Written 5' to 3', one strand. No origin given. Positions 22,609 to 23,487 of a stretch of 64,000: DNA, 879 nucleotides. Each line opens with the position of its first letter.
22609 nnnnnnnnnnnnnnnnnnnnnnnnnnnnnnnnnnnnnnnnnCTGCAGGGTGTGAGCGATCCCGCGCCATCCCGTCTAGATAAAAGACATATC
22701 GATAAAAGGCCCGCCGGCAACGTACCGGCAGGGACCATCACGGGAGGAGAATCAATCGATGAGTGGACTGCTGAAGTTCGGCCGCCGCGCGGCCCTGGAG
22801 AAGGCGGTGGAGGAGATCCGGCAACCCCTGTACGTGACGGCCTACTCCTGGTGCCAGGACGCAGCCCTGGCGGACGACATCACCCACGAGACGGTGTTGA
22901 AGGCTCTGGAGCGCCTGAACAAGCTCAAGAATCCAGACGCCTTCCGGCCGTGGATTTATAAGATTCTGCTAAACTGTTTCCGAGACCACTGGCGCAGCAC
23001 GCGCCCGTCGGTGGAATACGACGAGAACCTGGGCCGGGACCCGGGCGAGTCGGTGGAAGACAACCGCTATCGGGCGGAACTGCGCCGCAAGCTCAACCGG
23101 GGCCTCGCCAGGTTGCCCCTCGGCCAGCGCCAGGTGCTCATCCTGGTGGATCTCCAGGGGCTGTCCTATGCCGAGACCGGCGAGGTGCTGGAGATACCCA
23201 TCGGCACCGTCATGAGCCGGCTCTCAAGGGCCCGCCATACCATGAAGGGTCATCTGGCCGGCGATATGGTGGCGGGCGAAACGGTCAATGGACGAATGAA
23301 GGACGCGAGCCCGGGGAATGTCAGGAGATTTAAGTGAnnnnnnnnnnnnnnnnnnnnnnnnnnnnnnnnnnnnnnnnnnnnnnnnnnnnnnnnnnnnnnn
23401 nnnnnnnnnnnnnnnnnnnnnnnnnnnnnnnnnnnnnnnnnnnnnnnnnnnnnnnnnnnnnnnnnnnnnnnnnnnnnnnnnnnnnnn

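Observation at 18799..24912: ECF sigma/anti-sigma pair with a periplasmic DsrE/TusD-like sensor domain, clustered with a paralogous secreted DsrE-like protein, a TlpA-like thioredoxin, a pentaheme NapC/NirT cytochrome and a porin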

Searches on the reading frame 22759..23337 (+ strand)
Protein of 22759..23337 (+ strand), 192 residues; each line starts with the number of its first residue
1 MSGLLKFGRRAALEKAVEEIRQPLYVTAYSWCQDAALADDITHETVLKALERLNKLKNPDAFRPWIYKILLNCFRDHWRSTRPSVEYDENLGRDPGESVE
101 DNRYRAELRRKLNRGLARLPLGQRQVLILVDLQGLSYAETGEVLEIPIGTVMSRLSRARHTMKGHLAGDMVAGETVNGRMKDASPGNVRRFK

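Call 3: search_protein_families(library=pfam, proteins=[window:22759-23337:+], max_evalue=1)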
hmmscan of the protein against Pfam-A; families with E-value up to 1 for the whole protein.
window:22759-23337:+ (192 aa): 6 families
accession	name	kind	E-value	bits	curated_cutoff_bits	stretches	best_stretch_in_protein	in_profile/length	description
PF08281.18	Sigma70_r4_2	-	1e-14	54.4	25.7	1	110-159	2-51/54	Sigma-70, region 4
PF04542.20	Sigma70_r2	-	4.8e-11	42.7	24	1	17-82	2-69/71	Sigma-70 region 2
PF04545.22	Sigma70_r4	-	2.5e-10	40.1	24.1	1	116-163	2-49/50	Sigma-70, region 4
PF07638.17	Sigma70_ECF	-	0.0011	19.4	21.1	1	102-166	120-183/185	ECF sigma factor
PF22233.2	PhyR_sigma-like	-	0.12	12.6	27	1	117-156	2-41/50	Response regulator PhyR, sigma-like domain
PF07714.23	PK_Tyr_Ser-Thr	-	0.24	11.1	23.1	1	39-85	206-251/258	Protein tyrosine and serine/threonine kinase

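Call 4: search_protein_families(library=ncbifam, proteins=[window:22759-23337:+], max_evalue=1)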
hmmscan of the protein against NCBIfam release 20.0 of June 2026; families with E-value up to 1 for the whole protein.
window:22759-23337:+ (192 aa): 95 families (the best 25 are shown)
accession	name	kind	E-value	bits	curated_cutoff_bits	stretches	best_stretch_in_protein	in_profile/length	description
NF009164.0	PRK12511.1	equivalog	2.1e-27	95.9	185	1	22-163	15-156/182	RNA polymerase sigma factor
NF009171.0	PRK12518.1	equivalog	2.3e-25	89.5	208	1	24-167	40-185/191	RNA polymerase sigma factor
TIGR02983.1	SigE-fam_strep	subfamily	8.3e-25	87.6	141.55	1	11-166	6-158/162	SigE family RNA polymerase sigma factor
TIGR02937.1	sigma70-ECF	superfamily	3.2e-24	85.4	42.9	1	12-164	2-163/165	sigma-70 family RNA polymerase sigma factor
NF009166.1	PRK12513.1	equivalog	1.3e-23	83.8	206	1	8-168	19-188/193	RNA polymerase sigma factor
NF007225.0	PRK09643.1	equivalog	2.4e-23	82.9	190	1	8-168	24-184/204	RNA polymerase sigma factor SigM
NF058625.1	sigma_PG0214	equivalog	4e-23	82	130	1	14-166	7-161/170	GFO_1088 family ECF-type sigma factor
TIGR02950.1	SigM_subfam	subfamily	2.9e-22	79.2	147.95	1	15-164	4-156/159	RNA polymerase sigma factor, SigM family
NF009185.0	PRK12533.1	equivalog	1.1e-21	77.6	248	1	30-172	48-199/231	RNA polymerase sigma factor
TIGR02959.1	SigZ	equivalog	1.8e-21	76.7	168.65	1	28-168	12-150/170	RNA polymerase sigma factor SigZ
NF007223.0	PRK09641.1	equivalog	5.2e-21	75.3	209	1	6-166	13-184/187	RNA polymerase sigma factor SigW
NF009198.0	PRK12546.1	equivalog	6e-20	71.7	270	1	23-166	19-161/188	RNA polymerase sigma factor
NF004113.0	PRK05602.1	equivalog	6.3e-20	71.7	208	1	11-170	45-205/211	RNA polymerase sigma factor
TIGR02954.1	Sig70_famx3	hypoth_equivalog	8.1e-20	71.3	188.5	1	8-167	13-168/170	RNA polymerase sigma-70 factor, TIGR02954 family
NF009170.0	PRK12517.1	subfamily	1.4e-19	70.3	197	1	12-171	24-181/188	RNA polymerase sigma factor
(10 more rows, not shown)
